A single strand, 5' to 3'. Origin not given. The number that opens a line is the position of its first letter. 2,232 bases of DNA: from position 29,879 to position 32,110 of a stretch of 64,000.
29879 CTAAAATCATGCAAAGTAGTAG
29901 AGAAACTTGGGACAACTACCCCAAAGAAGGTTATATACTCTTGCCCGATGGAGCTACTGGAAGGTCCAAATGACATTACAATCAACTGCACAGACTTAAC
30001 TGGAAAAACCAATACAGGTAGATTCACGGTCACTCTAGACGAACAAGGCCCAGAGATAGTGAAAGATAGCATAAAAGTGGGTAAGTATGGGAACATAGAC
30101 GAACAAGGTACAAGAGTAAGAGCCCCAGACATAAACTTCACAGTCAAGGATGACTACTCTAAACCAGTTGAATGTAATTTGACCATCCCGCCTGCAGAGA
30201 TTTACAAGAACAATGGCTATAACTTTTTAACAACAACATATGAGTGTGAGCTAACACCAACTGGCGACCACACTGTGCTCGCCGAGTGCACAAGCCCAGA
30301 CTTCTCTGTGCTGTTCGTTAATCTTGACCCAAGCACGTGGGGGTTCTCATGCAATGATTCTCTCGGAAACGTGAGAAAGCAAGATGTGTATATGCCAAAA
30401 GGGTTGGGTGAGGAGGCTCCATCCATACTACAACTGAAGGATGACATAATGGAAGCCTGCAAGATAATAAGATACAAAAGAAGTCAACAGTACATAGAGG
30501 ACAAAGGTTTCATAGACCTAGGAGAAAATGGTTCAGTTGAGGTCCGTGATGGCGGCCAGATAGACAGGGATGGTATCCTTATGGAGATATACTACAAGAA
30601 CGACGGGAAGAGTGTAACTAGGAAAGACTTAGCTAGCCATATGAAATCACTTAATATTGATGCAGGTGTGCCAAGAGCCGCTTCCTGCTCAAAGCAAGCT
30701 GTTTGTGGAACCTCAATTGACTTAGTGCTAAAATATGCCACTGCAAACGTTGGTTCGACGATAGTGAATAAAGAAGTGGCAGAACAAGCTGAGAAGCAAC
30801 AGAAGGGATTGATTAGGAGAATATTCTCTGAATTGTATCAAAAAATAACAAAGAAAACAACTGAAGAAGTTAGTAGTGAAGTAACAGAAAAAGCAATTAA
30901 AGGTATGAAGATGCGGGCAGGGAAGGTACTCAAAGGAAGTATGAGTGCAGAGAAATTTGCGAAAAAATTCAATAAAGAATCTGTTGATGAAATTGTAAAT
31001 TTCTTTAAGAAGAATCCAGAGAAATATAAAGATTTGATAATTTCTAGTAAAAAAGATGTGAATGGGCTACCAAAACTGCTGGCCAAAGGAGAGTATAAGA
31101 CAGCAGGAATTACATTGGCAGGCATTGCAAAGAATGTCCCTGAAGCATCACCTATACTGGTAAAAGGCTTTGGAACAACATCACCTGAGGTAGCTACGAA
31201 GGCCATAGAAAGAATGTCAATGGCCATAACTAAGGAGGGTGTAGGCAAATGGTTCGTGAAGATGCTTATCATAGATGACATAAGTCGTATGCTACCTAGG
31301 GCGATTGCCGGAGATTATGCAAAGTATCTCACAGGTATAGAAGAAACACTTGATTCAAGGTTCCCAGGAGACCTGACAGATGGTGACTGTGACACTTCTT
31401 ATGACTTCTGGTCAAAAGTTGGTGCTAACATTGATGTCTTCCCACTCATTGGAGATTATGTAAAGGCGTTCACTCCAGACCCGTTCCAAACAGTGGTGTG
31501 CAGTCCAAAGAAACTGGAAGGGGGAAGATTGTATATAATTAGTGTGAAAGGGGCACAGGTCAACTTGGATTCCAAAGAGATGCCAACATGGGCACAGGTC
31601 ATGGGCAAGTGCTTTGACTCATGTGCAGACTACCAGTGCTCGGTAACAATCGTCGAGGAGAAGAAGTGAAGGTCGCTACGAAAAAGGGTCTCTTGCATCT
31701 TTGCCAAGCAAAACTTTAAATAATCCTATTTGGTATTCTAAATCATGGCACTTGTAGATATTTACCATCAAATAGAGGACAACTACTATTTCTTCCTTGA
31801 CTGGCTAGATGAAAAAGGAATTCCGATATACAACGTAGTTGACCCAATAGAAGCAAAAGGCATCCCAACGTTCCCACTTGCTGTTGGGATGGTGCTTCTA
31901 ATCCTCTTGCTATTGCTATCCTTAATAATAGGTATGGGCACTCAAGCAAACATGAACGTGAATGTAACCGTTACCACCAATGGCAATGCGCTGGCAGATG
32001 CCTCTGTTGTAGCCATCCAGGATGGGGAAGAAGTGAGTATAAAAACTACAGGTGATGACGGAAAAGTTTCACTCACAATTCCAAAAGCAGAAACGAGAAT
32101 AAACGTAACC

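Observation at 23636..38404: Two paralogous giant proteins (2677 and 2219 aa) with a conserved cytoplasmic N-terminal module followed by a single TM anchor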

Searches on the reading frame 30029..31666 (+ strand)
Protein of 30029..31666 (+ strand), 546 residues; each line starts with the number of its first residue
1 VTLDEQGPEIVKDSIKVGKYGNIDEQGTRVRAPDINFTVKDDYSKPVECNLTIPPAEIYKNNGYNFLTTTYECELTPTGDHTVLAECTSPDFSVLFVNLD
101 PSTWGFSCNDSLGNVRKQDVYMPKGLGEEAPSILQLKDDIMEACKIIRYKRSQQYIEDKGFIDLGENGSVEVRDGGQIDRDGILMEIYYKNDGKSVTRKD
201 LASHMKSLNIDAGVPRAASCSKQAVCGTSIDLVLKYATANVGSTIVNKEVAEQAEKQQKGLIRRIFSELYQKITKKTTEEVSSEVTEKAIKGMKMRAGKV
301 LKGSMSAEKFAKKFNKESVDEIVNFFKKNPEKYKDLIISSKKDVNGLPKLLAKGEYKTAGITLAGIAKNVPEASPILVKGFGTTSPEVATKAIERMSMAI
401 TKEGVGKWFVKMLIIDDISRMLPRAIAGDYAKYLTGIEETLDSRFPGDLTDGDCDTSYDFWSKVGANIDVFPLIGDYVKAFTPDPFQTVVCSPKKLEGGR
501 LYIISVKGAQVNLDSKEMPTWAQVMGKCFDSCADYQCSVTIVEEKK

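Call 91: predict_structure(alignment_id=A6)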
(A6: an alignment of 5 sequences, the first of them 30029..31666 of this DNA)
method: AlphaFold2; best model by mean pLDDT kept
length: 546 residues; sequences in the alignment: 5
mean_pLDDT: 47.1   pTM: 0.39
mean pLDDT of the five models: 47.1, 46.4, 45.6, 45.1, 33.6
residues with pLDDT >= 90: 5; 70-90: 79; 50-70: 111; < 50: 351
segments of 3 or more residues with pLDDT < 50: 21-30, 58-65, 91-96, 122-127, 165-181, 208-323, 328-455, 457-486, 511-534, 544-546
pLDDT, mean of each block of 10 residues (from residue 1): 66 69 40 77 85 60 49 85 81 51 77 74 47 75 64 55 48 40 60 73 56 35 36 32 27 29 33 31 31 30 35 40 47 41 35 35 33 34 33 33 33 32 26 27 33 41 30 33 45 66 58 42 43 52 49
secondary structure, 60 per line:
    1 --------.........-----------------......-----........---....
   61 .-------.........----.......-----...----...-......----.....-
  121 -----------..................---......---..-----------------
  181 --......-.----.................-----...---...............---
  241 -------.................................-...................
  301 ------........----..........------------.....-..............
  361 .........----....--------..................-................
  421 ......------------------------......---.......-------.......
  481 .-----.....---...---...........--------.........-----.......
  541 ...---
elements in order: E9-17 E35-40 E46-53 H57-61 E69-77 E82-88 E105-110 E115-119 H133-149 H153-158 E183-188 E195-197 H198-211 H223-237 H248-280 H282-300 H307-314 H319-328 H341-345 H347-369 H374-377 H386-403 H405-426 E454-456 H460-466 H474-481 E487-491 E495-497 E501-511 H520-528 E534-543

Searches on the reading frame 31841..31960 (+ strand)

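Call 100: search_protein_families(library=pfam, proteins=[window:31841-31960:+], max_evalue=10)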
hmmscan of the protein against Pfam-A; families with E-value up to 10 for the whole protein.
seq(40 aa): 2 families
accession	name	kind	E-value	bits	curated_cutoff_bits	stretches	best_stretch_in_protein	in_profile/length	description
PF14316.11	DUF4381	-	0.042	14.6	27.2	1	1-32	5-36/145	Domain of unknown function (DUF4381)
PF21222.2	Lamp2_2nd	-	1.1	9.6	27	1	12-31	2-23/32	Lysosome-associated membrane glycoprotein 2, transmembrane segment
